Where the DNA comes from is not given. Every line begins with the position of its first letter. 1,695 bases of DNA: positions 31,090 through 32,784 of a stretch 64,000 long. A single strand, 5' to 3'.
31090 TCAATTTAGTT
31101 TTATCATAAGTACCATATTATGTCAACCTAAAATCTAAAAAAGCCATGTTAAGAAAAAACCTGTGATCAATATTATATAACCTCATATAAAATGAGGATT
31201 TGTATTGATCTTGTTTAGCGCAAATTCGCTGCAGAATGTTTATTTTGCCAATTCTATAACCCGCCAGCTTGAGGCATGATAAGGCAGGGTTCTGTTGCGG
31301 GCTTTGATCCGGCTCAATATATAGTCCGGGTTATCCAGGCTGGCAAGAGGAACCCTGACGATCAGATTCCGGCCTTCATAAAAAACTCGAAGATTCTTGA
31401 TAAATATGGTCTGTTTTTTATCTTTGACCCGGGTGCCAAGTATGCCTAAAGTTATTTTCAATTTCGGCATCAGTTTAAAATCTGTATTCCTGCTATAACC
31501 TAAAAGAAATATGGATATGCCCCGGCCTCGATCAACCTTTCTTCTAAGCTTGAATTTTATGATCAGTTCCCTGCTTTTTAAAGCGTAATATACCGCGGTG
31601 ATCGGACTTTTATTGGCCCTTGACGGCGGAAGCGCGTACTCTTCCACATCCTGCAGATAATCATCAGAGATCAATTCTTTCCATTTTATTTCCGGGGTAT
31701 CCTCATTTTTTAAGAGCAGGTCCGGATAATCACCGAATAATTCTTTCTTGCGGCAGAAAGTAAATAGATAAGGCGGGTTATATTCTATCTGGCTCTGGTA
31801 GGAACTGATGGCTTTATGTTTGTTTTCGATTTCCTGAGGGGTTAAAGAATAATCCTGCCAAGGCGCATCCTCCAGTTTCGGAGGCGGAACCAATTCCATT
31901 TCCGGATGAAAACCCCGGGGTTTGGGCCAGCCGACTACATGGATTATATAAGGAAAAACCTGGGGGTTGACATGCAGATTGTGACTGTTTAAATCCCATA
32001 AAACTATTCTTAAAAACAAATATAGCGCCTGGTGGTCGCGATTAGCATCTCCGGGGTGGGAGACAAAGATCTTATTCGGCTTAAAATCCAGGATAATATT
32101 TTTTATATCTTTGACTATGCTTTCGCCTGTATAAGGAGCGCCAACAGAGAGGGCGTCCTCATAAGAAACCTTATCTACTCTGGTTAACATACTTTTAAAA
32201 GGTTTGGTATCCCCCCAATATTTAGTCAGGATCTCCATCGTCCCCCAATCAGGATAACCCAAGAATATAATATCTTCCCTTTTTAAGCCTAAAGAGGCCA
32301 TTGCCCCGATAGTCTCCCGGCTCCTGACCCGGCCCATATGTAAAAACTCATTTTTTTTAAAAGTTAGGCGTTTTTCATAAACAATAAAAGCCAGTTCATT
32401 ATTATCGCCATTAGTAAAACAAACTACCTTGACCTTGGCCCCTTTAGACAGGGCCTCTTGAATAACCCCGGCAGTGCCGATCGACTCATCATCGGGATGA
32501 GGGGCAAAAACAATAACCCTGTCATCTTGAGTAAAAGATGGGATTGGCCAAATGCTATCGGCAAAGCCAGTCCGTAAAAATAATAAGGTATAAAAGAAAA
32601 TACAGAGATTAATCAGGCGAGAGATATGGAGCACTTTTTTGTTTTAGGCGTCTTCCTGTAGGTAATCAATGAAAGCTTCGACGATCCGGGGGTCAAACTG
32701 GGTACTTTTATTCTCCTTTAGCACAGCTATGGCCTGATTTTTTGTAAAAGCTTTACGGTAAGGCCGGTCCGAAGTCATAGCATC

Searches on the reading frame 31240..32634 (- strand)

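Call 62: search_protein_families(library=pfam, proteins=[window:31240-32634:-], max_evalue=0.001)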
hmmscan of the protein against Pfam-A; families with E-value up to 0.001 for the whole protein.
window:31240-32634:- (464 aa): 1 family
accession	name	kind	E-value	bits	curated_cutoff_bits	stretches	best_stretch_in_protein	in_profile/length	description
PF02585.22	PIG-L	-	1.1e-23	84.6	28.2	1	41-208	1-125/129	GlcNAc-PI de-N-acetylase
